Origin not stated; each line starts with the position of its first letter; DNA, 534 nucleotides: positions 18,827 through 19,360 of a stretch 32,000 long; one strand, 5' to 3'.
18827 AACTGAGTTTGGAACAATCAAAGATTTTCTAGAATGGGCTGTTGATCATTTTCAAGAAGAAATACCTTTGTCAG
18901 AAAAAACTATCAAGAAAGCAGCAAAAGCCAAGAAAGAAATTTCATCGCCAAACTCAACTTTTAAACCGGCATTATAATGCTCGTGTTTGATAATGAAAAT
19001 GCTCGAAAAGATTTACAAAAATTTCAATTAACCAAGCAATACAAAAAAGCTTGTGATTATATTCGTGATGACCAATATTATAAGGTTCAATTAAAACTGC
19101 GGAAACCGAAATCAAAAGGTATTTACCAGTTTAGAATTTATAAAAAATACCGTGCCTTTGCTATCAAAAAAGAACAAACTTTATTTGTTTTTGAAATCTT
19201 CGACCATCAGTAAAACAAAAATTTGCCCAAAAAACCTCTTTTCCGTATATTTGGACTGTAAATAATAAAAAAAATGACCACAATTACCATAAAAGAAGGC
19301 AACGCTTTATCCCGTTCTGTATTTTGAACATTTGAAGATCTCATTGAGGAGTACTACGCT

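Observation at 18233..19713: Three tandem paralogous TA-like modules next to a tRNA gene, the third silenced by one nonsense codon in each gene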

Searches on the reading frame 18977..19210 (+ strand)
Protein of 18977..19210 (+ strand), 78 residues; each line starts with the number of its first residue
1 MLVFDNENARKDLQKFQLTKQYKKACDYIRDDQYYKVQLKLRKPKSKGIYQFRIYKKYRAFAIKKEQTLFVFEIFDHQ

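Call 9: search_protein_families(library=pfam, max_evalue=10, proteins=[window:18977-19210:+])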
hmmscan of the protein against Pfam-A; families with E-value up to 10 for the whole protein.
seq(78 aa): 2 families
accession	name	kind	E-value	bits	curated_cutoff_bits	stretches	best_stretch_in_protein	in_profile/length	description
PF24732.2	ParE_like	-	0.0038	17.6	24.4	1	23-78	8-63/67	ParE-like toxin domain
PF18488.6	WYL_3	-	0.15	12.9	25.3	1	7-29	35-57/63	WYL domain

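Call 10: search_protein_families(library=ncbifam, max_evalue=10, proteins=[window:18977-19210:+])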
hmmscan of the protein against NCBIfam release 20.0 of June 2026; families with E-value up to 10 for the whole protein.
seq(78 aa): 1 family
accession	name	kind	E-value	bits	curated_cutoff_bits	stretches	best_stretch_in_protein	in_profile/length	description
TIGR04087.1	YqxM_for_SipW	equivalog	0.033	13.8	80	1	19-58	123-159/186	amyloid fiber anchoring/assembly protein TapA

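Call 11: find_homologous_proteins(query=window:18977-19210:+, max_evalue=0.01)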
Query seq(78 aa) (78 aa): 17 proteins with E <= 0.01 among 17 candidates.
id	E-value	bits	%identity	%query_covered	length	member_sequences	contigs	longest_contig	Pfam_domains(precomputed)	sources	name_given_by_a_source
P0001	2.5e-39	150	92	100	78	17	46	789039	-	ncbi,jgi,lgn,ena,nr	ncbi:hypothetical protein N9Q03_00455 [Flavobacteriaceae bacterium]|jgi:hypothetical protein|nr:hypo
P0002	6.0e-36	139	86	100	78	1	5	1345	-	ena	-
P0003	6.0e-30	120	74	100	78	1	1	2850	-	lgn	-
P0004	1.4e-28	116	74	100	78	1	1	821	-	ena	-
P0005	4.3e-28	115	71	100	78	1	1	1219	-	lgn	-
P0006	1.5e-27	113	72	100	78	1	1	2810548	-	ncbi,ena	-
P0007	2.3e-27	112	74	100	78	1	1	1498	-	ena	-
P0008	3.1e-27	112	72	100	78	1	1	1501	-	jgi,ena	-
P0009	3.9e-27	111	98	69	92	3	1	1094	-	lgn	-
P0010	1.5e-26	110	67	100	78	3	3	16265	-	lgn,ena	-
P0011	1.6e-26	110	91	72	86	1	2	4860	-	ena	-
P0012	8.6e-26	107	91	73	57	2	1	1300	-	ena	-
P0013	5.3e-25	105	67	100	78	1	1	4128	-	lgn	-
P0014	2.8e-23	99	98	63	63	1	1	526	-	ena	-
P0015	3.1e-11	61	71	58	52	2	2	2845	-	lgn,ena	-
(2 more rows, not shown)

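Call 18: search_solved_structures(query=A2, max_evalue=10, show_alignments=3)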
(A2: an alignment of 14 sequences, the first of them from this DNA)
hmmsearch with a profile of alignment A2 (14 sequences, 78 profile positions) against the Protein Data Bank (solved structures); distinct sequences matched with E-value up to 10: 4.
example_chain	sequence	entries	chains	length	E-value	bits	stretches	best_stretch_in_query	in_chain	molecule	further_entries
7v5y_E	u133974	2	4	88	0.052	17.2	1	4-64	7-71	Putative mRNA interferase YoeB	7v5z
7v6w_F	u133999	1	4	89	0.054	17.1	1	4-64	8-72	Putative mRNA interferase YoeB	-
7pi1_AAA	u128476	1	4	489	0.91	13.2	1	22-59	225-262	Aminodeoxychorismate synthase component 1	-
7qu9_A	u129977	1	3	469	1.1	12.9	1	22-59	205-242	Anthranilate synthase component I family protein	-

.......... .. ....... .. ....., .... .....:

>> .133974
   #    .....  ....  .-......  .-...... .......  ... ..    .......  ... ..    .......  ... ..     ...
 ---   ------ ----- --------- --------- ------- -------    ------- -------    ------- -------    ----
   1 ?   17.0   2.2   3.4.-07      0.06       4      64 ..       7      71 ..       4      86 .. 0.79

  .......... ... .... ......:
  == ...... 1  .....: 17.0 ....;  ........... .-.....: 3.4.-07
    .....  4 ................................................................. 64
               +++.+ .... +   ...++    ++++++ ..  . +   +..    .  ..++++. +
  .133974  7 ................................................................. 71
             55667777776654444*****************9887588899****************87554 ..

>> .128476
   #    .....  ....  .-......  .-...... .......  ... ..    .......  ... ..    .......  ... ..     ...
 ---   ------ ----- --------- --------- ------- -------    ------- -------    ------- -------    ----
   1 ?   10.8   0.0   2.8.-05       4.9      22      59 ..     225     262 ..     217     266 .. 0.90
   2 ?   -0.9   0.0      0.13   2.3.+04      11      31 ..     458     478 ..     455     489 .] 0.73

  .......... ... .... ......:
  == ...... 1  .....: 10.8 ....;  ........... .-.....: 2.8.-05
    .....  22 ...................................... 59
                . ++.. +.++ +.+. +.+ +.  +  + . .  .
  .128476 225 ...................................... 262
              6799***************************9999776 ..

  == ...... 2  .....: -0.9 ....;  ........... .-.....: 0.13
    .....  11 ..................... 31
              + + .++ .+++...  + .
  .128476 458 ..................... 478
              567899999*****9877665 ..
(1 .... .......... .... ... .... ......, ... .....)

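Call 19: find_related_loci(query=A2, collection=genome_contigs, flank=4000)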
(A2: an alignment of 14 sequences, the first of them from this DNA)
Query A2 (78 aa) in genome_contigs; peptide patterns used: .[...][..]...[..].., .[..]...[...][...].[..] (x = any residue, [..] = any of these).
96 stretches matched a pattern; 43 encode a relative of the query (tblastn E <= 1e-3); 42 distinct loci.
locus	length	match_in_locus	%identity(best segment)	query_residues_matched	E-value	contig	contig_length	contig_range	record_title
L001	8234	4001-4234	92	1-78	1e-44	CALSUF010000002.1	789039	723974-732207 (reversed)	MAG: uncultured Flavobacteriaceae bacterium isolate AB_MB149_2 genome assembly, contig: contig_20542_AB_MB149, whole gen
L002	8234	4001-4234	92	1-78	8e-45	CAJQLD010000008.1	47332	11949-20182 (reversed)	MAG: uncultured Flavobacteriaceae bacterium isolate 0.2_20180522_Bin_207_1 genome assembly, contig: c_000000000901, whol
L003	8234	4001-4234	72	1-78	2e-33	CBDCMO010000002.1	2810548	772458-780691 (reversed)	MAG: Aequorivita sp. isolate 2ac40d70-315f-48b7-8543-9d6d6ceb8217 genome assembly, contig: contig_2, whole genome shotgu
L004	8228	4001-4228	74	3-78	3e-33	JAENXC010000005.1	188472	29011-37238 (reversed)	MAG: Flavobacteriaceae bacterium isolate 5_8_m_bin20 k141_158273_length_188472_cov_100.8236, whole genome shotgun sequen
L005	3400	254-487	63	1-78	1e-27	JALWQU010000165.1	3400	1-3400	MAG: Candidatus Gracilibacteria bacterium isolate M2_metabat1_scaf2bin.085 M2_NODE_59643_length_3400_cov_2.084021, whole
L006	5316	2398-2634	56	1-78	4e-20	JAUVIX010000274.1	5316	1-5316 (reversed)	MAG: Chlorobiota bacterium isolate CSMAG_439 CSMAG_439_k127_6752_length_5316_cov_10.0000, whole genome shotgun sequence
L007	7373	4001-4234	51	1-78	1e-18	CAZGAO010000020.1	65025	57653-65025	MAG TPA_asm: uncultured Lentimicrobiaceae bacterium isolate binchicken_co47_205 genome assembly, contig: NODE_255_length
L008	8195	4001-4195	55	14-78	8e-18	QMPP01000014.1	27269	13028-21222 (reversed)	MAG: Bacteroidetes bacterium isolate B16_G9 B16_Guay9_scaffold_00688, whole genome shotgun sequence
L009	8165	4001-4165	58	24-78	9e-17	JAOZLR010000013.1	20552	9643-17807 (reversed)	MAG: Bacteroidales bacterium isolate GMC10.metabat2.87 NODE_1319_length_20552_cov_49.452115, whole genome shotgun sequen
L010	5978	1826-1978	61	28-78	9e-15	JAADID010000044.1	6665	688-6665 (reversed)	MAG: Chlorobiota bacterium isolate M_MetaBat.24 contig-127_81295, whole genome shotgun sequence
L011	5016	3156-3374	51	11-78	8e-15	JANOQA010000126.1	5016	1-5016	MAG: bacterium isolate VAR_4_metabat_39 VAR_4_k141_3386869, whole genome shotgun sequence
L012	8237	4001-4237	46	1-78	2e-14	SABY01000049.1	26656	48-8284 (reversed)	MAG: Clostridia bacterium isolate INTA.CYC.150 contig-100_1388, whole genome shotgun sequence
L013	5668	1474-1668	51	14-78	1e-13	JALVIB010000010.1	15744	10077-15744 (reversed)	MAG: Candidatus Gracilibacteria bacterium isolate A1_metabat1_scaf2bin.029 A1_NODE_1423_length_15744_cov_3.177115, whole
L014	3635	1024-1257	45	1-78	2e-13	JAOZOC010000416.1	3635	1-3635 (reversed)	MAG: Bacteroidales bacterium isolate GMC4.concoct.313 GMC4_56878_length_3635_cov_9.487709, whole genome shotgun sequence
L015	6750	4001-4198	48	13-78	4e-13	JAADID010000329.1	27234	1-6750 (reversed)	MAG: Chlorobiota bacterium isolate M_MetaBat.24 contig-127_19837, whole genome shotgun sequence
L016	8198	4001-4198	48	13-78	8e-13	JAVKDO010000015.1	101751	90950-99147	MAG: Cyclobacteriaceae bacterium isolate F3-SA18-15 k141_37487, whole genome shotgun sequence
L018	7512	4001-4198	45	13-78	2e-12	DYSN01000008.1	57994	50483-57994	MAG TPA_asm: Draconibacterium orientale isolate SulCav_PC08_3_9_41_16 SulCav_PC08-3_129_length_57994_cov_7.899636, whole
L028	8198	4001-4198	42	13-78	2e-9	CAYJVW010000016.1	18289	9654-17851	MAG TPA_asm: uncultured Candidatus Saccharibacteria bacterium isolate ERP125453_co1_233 genome assembly, contig: NODE_30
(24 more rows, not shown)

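Call 26: predict_structure(alignment_id=A4)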
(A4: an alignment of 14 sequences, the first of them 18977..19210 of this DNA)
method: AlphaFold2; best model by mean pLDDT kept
length: 78 residues; sequences in the alignment: 14
mean_pLDDT: 94.7   pTM: 0.81
mean pLDDT of the five models: 94.7, 94.4, 87.9, 79.9, 54.0
residues with pLDDT >= 90: 71; 70-90: 7; 50-70: 0; < 50: 0
segments of 3 or more residues with pLDDT < 50: none
pLDDT, mean of each block of 10 residues (from residue 1): 95 96 97 96 91 96 95 91
secondary structure, 60 per line:
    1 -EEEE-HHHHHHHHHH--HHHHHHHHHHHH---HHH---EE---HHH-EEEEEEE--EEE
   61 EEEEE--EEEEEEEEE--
elements in order: E2-5 H7-16 H19-30 E49-55 E58-65 E68-76

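Call 28: search_protein_representatives(alignment_id=A4)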
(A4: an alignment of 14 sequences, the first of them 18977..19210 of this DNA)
Query: 14 sequences, 78 profile positions. Proteins with E-value up to 0.001 (for the whole library): 174; up to 1e-10: 88; up to 1e-30: 1. The best 150 are listed.
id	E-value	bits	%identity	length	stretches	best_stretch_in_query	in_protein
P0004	2.4e-38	146.5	-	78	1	1-78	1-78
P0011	1.0e-22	96.4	-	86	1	1-57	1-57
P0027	7.0e-22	93.7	-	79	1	1-78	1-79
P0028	5.3e-21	90.9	-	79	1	1-78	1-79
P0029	9.4e-21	90.1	-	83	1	2-78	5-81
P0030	2.2e-20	88.9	-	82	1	2-78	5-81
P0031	3.3e-20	88.3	-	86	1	3-78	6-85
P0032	4.2e-20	88.0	-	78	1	1-78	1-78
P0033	5.0e-20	87.8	-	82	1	1-78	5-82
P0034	5.3e-20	87.7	-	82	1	3-78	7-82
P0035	2.2e-19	85.7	-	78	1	1-78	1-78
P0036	2.5e-19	85.5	-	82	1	2-78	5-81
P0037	2.7e-19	85.4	-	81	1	5-78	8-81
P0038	2.9e-19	85.3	-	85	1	2-78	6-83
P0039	4.0e-19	84.9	-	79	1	1-78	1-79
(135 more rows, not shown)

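Call 29: fold_search(model_id=the predicted structure, library=pdb)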
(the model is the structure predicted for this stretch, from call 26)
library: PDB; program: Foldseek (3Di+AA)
matches with E <= 10: 937; with E <= 0.001: 0
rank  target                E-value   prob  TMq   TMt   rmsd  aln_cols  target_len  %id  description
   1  7v6w_E                1.5e-03  1.00  0.76  0.68   2.7        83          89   17  Crystal structure of heterohexameric Sa2YoeB-Sa2YefM complex bound to 26bp-DNA (released 2021-12-15)
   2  7v5y_E                1.5e-03  1.00  0.75  0.69   2.7        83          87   17  Crystal structure of hexameric complex of Sa2YoeB-Sa2YefM toxin-antitoxin from Staphylococcus aureus (released 2021-12-15)
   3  7v6w_F                2.1e-03  1.00  0.74  0.67   2.6        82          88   17  Crystal structure of heterohexameric Sa2YoeB-Sa2YefM complex bound to 26bp-DNA (released 2021-12-15)
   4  2a6r_C                3.5e-03  1.00  0.64  0.61   4.0        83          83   17  Crystal structure of YoeB under PEG condition (released 2005-08-23)
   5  4lsy_A                3.8e-03  1.00  0.67  0.61   4.0        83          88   16  Crystal structure of copper-bound L66S mutant toxin from Helicobacter pylori (released 2014-02-05)
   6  1z8m_MODEL_1_A        4.3e-03  1.00  0.60  0.55   4.4        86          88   17  Solution structure of the conserved hypothtical protein HP0894 from Helicobacter pylori (released 2005-11-01)
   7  8yxv_E                5.3e-03  1.00  0.74  0.70   2.9        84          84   20  Toxin-antitoxin complex from Streptococcus pneumoniae (released 2025-04-09)
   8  4ltt                  5.7e-03  1.00  0.71  0.62   3.3        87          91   18  Crystal structure of native apo toxin from Helicobacter pylori (released 2014-02-05)
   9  6n90_B                6.5e-03  1.00  0.62  0.58   4.2        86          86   20  YoeB/ParE toxin from Agrobacterium tumefaciens (released 2019-11-06)
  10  4ls4_A                6.9e-03  1.00  0.70  0.62   3.3        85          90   16  Crystal structure of L66S mutant toxin from Helicobacter pylori (released 2014-02-05)
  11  6n90_A                9.1e-03  1.00  0.61  0.56   4.5        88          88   20  YoeB/ParE toxin from Agrobacterium tumefaciens (released 2019-11-06)
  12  6l8e_E                1.4e-02  1.00  0.72  0.66   3.5        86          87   16  Crystal structure of heterohexameric YoeB-YefM complex bound to 26bp-DNA (released 2020-09-02)
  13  3oei_G                1.8e-02  1.00  0.73  0.70   2.8        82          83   12  Crystal structure of Mycobacterium tuberculosis RelJK (Rv3357-Rv3358-RelBE3) (released 2011-03-16)
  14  3oei_K                1.8e-02  0.99  0.60  0.57   4.7        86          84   12  Crystal structure of Mycobacterium tuberculosis RelJK (Rv3357-Rv3358-RelBE3) (released 2011-03-16)
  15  7bwf_A                1.9e-02  1.00  0.72  0.66   3.5        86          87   16  YoeB-YefM complex from Staphylococcus aureus (released 2020-05-20)
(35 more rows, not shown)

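Call 31: search_protein_families(library=pfam, alignment_id=A5, max_evalue=0.01)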
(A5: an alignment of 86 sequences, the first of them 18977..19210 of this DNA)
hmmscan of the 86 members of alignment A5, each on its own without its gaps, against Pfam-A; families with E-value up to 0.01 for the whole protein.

A. member 1, window:18977-19210:+ (78 aa): 1 family
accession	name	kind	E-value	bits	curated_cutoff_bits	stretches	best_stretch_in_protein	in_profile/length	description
PF24732.2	ParE_like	-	0.0038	17.6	24.4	1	23-78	8-63/67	ParE-like toxin domain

B. families by the number of members that match (of 86 scanned): 9 families
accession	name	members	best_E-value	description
PF24732.2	ParE_like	13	3.3e-07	ParE-like toxin domain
PF05015.19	HigB-like_toxin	11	4.5e-06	RelE-like toxin of type II toxin-antitoxin system HigB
PF05016.21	ParE_toxin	1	0.00045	ParE toxin of type II toxin-antitoxin system, parDE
PF00394.28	Cu-oxidase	1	0.00073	Multicopper oxidase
PF23557.1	TPR_leprecan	1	0.0037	Leprecan family TPR-like repeat region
PF09554.16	RE_HaeII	1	0.0045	HaeII restriction endonuclease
PF06769.20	YoeB_toxin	1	0.0054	YoeB-like toxin of bacterial type II toxin-antitoxin system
PF16287.11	DUF4933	1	0.0056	Domain of unknown function (DUF4933)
PF03307.20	Adeno_E3_15_3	1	0.0072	Adenovirus 15.3kD protein in E3 region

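Call 32: search_solved_structures(query=A5, max_evalue=1, show_alignments=2)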
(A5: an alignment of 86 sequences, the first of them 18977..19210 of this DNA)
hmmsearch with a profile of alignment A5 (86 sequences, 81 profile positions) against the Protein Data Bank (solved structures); distinct sequences matched with E-value up to 1: 3.
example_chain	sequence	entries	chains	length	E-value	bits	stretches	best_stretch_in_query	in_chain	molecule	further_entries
7v6w_F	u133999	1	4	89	8.2e-06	29.1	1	6-73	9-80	Putative mRNA interferase YoeB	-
7v5y_E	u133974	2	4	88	9e-06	28.9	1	6-73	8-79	Putative mRNA interferase YoeB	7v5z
9gva_AAA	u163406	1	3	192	0.93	12.9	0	42-69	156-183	Hexapeptide transferase family protein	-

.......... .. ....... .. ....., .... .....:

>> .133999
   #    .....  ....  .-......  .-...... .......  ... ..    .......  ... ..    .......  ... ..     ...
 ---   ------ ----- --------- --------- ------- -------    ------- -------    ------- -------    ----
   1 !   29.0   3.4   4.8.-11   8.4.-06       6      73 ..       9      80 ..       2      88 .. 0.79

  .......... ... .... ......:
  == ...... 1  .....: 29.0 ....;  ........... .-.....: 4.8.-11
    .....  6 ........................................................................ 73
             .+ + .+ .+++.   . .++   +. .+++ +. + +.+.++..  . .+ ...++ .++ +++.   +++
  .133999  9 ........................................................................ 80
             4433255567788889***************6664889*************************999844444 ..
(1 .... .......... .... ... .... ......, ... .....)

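Call 53: search_protein_families(library=padloc, max_evalue=0.1, proteins=[window:18977-19210:+])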
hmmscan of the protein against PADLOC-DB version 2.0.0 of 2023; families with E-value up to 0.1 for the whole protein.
seq(78 aa): 2 families
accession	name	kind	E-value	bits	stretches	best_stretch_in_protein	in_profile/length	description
PDLC01937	CARF7--CARF_RelE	-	0.013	12.4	1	7-78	248-320/344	-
PDLC03891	NsnC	-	0.021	12.4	1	43-74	243-274/284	-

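Call 54: search_protein_families(library=phrogs, max_evalue=0.1, proteins=[window:18977-19210:+])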
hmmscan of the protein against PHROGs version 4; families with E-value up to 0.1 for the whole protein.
seq(78 aa): 1 family
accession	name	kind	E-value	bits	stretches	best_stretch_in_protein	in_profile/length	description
phrog_10615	-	unknown function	0.035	14.6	1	8-61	130-182/233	-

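Call 83: find_related_loci(query=A5, collection=viral_contigs, flank=3000)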
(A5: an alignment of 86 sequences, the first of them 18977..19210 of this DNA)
Query A5 (78 aa) in viral_contigs; peptide patterns used: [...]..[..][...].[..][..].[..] (x = any residue, [..] = any of these).
13 stretches matched a pattern, but none encodes a relative of the query by tblastn (E <= 1e-3).
